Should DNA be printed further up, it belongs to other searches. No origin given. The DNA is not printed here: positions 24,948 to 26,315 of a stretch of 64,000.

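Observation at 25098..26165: GAF + non-canonical class III nucleotidyl cyclase inserted where pyrH normally sits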

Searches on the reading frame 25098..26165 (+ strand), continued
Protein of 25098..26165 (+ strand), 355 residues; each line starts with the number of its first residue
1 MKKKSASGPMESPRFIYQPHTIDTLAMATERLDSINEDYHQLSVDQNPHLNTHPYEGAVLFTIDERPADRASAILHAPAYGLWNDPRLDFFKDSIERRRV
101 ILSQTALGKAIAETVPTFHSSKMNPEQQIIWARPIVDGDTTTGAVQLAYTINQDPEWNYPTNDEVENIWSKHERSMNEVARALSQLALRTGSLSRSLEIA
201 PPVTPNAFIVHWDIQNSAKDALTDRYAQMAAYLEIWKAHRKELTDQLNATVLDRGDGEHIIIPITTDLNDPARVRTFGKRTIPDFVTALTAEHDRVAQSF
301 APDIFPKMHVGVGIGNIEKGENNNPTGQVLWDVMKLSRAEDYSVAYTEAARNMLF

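Call 25: find_encoding_contigs(protein=P0050, flank=6000, max_places=2)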
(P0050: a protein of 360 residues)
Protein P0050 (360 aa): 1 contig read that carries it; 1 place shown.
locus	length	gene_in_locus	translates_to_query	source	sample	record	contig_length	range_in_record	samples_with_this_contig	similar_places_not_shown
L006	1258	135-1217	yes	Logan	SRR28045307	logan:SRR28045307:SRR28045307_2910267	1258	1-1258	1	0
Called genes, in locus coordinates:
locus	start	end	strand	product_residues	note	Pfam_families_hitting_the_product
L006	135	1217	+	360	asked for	-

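Call 26: find_encoding_contigs(protein=P0038, flank=6000, max_places=2)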
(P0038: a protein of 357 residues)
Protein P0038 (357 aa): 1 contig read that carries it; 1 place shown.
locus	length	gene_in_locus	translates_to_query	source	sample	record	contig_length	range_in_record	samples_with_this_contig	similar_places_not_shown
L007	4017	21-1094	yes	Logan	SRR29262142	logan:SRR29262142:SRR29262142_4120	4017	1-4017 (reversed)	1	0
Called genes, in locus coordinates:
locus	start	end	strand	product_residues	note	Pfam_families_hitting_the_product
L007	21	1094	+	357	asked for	-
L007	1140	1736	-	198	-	PF00889:EF_TS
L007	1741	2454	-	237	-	PF00318:Ribosomal_S2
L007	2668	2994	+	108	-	PF01197:Ribosomal_L31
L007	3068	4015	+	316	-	?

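Call 27: find_encoding_contigs(protein=P0065, flank=6000, max_places=2)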
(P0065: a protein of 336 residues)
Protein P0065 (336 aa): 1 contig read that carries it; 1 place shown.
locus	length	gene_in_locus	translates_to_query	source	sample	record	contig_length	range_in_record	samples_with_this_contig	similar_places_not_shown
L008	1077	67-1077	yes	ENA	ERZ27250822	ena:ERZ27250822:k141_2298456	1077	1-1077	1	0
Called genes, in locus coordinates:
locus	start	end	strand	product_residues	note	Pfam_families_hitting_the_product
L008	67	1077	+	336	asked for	?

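Call 28: find_encoding_contigs(protein=P0099, flank=6000, max_places=2)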
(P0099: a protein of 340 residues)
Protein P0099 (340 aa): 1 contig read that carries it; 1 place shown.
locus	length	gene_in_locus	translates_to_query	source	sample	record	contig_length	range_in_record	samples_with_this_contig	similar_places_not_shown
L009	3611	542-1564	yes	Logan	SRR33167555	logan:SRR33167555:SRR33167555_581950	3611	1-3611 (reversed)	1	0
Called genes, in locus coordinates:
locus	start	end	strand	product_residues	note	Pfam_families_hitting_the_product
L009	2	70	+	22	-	?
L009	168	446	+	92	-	-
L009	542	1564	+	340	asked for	-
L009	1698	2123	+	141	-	PF03946:Ribosomal_L11_N, PF00298:Ribosomal_L11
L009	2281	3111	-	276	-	-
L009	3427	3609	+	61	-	?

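Call 34: search_protein_families(library=padloc, proteins=[window:25098-26165:+, P0029, P0038, P0099], max_evalue=1)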
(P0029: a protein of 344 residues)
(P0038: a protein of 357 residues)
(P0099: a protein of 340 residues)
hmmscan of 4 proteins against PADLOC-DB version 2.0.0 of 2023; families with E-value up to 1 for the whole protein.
window:25098-26165:+ (355 aa): 0 families

P0029 (344 aa): 0 families

P0038 (357 aa): 0 families

P0099 (340 aa): 0 families

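Call 43: list_cluster_members(proteins=[P0026, P0029, P0038, P0045, P0060, P0080, P0099, P0112, P0121, P0129])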
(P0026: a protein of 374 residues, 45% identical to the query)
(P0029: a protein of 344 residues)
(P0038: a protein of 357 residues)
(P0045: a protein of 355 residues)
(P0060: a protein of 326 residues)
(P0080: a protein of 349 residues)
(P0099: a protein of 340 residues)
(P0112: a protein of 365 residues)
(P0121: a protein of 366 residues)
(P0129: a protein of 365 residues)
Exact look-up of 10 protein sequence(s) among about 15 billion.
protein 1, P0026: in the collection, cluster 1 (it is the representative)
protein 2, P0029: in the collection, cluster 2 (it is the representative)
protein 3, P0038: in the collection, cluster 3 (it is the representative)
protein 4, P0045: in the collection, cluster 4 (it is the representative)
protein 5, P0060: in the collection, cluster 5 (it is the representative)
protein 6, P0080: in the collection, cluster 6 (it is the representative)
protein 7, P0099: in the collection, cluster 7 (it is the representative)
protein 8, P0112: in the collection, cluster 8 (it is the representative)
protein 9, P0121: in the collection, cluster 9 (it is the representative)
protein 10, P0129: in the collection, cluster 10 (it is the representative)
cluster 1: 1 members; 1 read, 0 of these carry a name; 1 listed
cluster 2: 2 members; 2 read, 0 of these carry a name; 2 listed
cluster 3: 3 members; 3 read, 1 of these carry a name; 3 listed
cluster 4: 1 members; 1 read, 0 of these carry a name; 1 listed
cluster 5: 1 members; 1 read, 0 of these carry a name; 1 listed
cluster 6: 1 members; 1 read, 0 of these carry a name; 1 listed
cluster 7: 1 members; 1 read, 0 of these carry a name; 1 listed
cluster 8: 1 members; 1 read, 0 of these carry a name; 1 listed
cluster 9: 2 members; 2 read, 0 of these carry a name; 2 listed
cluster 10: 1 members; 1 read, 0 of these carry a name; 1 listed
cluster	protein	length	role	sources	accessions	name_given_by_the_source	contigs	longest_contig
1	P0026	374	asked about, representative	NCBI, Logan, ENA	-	-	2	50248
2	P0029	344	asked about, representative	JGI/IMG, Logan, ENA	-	-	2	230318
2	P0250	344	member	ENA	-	-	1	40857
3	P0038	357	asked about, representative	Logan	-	-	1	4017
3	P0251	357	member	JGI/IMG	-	hypothetical protein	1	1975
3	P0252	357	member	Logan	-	-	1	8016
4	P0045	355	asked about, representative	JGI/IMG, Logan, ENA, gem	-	-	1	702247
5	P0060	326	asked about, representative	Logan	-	-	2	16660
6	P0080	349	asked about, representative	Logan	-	-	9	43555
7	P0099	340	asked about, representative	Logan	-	-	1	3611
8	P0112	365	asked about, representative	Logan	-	-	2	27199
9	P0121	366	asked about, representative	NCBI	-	-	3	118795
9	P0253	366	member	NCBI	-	-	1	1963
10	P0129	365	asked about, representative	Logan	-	-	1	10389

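Call 44: find_encoding_contigs(protein=P0121, flank=6000, max_places=1)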
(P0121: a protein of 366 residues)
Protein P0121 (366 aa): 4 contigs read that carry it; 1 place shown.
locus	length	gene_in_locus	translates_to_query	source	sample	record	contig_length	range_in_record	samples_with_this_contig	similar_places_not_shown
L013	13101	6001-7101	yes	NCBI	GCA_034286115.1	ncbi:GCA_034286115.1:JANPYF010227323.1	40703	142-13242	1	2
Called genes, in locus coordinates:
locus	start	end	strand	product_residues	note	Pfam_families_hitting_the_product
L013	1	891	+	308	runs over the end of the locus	-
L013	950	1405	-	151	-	PF03449:GreA_GreB_N, PF01272:GreA_GreB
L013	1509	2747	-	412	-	PF00587:tRNA-synt_2b, PF03129:HGTP_anticodon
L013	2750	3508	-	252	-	PF02517:Rce1-like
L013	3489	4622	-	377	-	PF02163:Peptidase_M50, PF13180:PDZ_2, PF17820:PDZ_6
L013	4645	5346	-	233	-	PF01255:Prenyltransf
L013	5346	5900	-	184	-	PF01765:RRF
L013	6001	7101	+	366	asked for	-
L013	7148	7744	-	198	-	PF00889:EF_TS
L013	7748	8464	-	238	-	PF00318:Ribosomal_S2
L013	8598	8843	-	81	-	PF01402:RHH_1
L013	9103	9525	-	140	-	PF07884:VKOR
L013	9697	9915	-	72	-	-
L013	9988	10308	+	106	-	PF01197:Ribosomal_L31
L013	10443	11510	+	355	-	PF03462:PCRF, PF00472:RF-1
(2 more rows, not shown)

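Call 45: find_encoding_contigs(protein=P0045, flank=6000, max_places=1)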
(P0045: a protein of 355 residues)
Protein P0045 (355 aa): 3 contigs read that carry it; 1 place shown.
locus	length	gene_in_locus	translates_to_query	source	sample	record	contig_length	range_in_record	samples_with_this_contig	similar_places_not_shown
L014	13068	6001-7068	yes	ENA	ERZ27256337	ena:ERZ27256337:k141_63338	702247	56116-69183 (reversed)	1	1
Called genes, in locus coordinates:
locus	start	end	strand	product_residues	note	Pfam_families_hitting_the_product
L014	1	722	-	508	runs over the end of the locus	PF01336:tRNA_anti-codon, PF00152:tRNA-synt_2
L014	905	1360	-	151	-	PF03449:GreA_GreB_N, PF01272:GreA_GreB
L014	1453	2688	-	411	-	PF00587:tRNA-synt_2b, PF03129:HGTP_anticodon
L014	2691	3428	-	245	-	PF02517:Rce1-like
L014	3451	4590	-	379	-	PF02163:Peptidase_M50, PF13180:PDZ_2, PF17820:PDZ_6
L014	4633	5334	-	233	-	PF01255:Prenyltransf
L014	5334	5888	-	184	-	PF01765:RRF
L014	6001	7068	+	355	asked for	-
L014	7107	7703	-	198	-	PF00889:EF_TS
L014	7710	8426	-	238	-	PF00318:Ribosomal_S2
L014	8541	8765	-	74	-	PF01402:RHH_1 (weak)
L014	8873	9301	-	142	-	-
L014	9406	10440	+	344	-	PF03741:TerC, PF04332:DUF475, PF03741:TerC (weak)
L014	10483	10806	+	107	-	PF01197:Ribosomal_L31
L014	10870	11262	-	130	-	PF12823:DUF3817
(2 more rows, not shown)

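Call 46: find_encoding_contigs(protein=P0080, flank=6000, max_places=1)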
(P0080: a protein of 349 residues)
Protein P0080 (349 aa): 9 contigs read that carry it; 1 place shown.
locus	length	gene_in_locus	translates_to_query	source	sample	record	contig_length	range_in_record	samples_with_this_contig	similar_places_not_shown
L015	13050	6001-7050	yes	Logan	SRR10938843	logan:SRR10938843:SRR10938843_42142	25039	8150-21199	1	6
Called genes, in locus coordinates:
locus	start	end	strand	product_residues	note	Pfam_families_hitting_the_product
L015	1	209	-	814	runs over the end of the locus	PF13298:LigD_N, PF01068:DNA_ligase_A_M, PF04679:DNA_ligase_A_C, PF21686:LigD_Prim-Pol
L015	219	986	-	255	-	PF02735:Ku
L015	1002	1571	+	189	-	-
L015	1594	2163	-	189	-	-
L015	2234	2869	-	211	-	-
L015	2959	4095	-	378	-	PF00478:IMPDH, PF03060:NMO (weak), PF01070:FMN_dh (weak)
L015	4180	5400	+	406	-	PF00324:AA_permease, PF13520:AA_permease_2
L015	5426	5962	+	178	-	PF08002:DUF1697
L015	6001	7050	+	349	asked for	-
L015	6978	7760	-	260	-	-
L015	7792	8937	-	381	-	-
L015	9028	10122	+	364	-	-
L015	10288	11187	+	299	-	PF13354:Beta-lactamase2, PF00768:Peptidase_S11 (weak)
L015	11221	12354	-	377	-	-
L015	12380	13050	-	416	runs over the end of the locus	PF00890:FAD_binding_2 (weak), PF01266:DAO, PF01494:FAD_binding_3 (faint), PF07992:Pyr_redox_2 (faint), PF12831:FAD_oxidored (faint), PF13450:NAD_binding_8 (faint)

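Call 88: find_related_loci(query=A1, collection=metagenome_contigs, flank=5000)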
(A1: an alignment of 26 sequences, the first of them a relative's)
Query A1 (355 aa) in metagenome_contigs; peptide patterns used: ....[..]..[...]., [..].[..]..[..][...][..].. (x = any residue, [..] = any of these).
106 stretches matched a pattern; 21 encode a relative of the query (tblastn E <= 1e-3); 21 distinct loci.
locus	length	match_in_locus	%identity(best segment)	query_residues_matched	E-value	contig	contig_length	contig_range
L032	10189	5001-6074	53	1-355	5e-122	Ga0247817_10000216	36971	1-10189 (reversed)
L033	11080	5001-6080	50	1-355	2e-120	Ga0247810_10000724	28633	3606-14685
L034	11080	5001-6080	50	1-355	4e-119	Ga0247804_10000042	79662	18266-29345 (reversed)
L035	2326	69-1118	50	11-355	1e-121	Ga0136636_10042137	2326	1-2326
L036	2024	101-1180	49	1-355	4e-122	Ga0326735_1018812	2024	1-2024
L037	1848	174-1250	53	1-355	1e-122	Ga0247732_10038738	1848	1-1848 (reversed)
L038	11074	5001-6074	52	1-355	5e-115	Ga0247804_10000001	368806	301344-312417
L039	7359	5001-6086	49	1-355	3e-113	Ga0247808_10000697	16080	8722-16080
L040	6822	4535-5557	52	15-355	4e-112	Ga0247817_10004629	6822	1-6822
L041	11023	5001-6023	51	15-355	3e-112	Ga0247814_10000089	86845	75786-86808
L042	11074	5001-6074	51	1-355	5e-115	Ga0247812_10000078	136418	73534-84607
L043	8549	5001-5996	53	24-355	2e-110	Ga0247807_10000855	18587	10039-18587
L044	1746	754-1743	52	1-322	6e-116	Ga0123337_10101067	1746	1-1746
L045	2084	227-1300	46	1-355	9e-110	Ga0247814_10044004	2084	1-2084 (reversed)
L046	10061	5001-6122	45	1-355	4e-102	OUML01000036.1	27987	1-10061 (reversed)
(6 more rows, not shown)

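Call 97: search_protein_families(library=pfam, proteins=[L004:7078-7491:-, L009:168-446:+, L009:2281-3111:-, L015:6978-7760:-, L015:7792-8937:-], max_evalue=0.01)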
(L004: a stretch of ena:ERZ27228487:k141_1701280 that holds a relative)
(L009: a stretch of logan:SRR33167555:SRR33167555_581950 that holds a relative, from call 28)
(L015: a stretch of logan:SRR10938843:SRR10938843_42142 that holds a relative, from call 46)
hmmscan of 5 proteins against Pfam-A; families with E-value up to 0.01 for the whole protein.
L004:7078-7491:- (137 aa): 0 families

L009:168-446:+ (92 aa): 0 families

L009:2281-3111:- (276 aa): 2 families
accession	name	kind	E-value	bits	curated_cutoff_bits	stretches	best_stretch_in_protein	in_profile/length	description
PF24985.1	DUF7775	-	0.00095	20.1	25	1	32-100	33-94/140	Domain of unknown function (DUF7775)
PF06570.16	DUF1129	-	0.0021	18.1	29.1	1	29-86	135-193/207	Protein of unknown function (DUF1129)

L015:6978-7760:- (260 aa): 0 families

L015:7792-8937:- (381 aa): 0 families

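Call 98: fold_search(model_id=the predicted structure, library=viral)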
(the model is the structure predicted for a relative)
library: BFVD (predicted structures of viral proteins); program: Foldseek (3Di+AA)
matches with E <= 10: 704; with E <= 0.001: 4
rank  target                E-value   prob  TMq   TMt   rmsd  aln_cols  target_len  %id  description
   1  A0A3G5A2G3            3.6e-08  1.00  0.31  0.28  27.5       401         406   13  Response regulator [Harvfovirus sp.]
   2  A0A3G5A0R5            4.0e-06  1.00  0.33  0.25  22.5       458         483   10  Guanylate cyclase domain-containing protein [Faunusvirus sp.]
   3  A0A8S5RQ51            9.7e-06  1.00  0.29  0.23  25.3       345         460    9  GGDEF protein (Fragment) [virus sp. ctr1v16]
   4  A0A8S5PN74            6.4e-04  1.00  0.28  0.40   8.7       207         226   11  Uncharacterized protein [Myoviridae sp. ctwwN25]
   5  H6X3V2                1.9e-03  0.98  0.22  0.32  13.4       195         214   12  Uncharacterized protein [Klebsiella phage vB_KleM_RaK2]
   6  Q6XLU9                3.3e-03  0.92  0.29  0.13  17.3       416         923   10  histidine kinase [Feldmannia irregularis virus a]
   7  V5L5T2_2              3.9e-03  0.99  0.26  0.12  17.3       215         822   11  (no name in the UniProt tables at hand)
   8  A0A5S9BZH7            4.6e-03  0.99  0.24  0.39   8.6       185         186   10  Uncharacterized protein [Tenacibaculum phage PTm1]
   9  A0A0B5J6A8            5.4e-03  0.99  0.23  0.10   9.4       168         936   14  Serine/threonine kinase motif-containing protein [Pandoravirus inopinatum]
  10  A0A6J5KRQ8            6.0e-03  1.00  0.29  0.43   5.4       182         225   12  GAF domain-containing protein [uncultured Caudovirales phage]
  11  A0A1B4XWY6            6.4e-03  0.98  0.24  0.40  11.5       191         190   12  Uncharacterized protein [Tenacibaculum phage pT24]
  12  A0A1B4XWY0            7.1e-03  0.98  0.24  0.40   9.3       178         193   11  Uncharacterized protein [Tenacibaculum phage pT24]
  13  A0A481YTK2            8.5e-03  0.93  0.29  0.16  20.3       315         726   13  Histidine kinase [Marseillevirus LCMAC102]
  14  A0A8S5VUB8            1.1e-02  0.98  0.26  0.37   8.9       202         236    5  GAF domain-containing protein [Ackermannviridae sp.]
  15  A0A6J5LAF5            1.3e-02  0.97  0.26  0.41   6.2       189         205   14  GAF domain containing protein [uncultured Caudovirales phage]
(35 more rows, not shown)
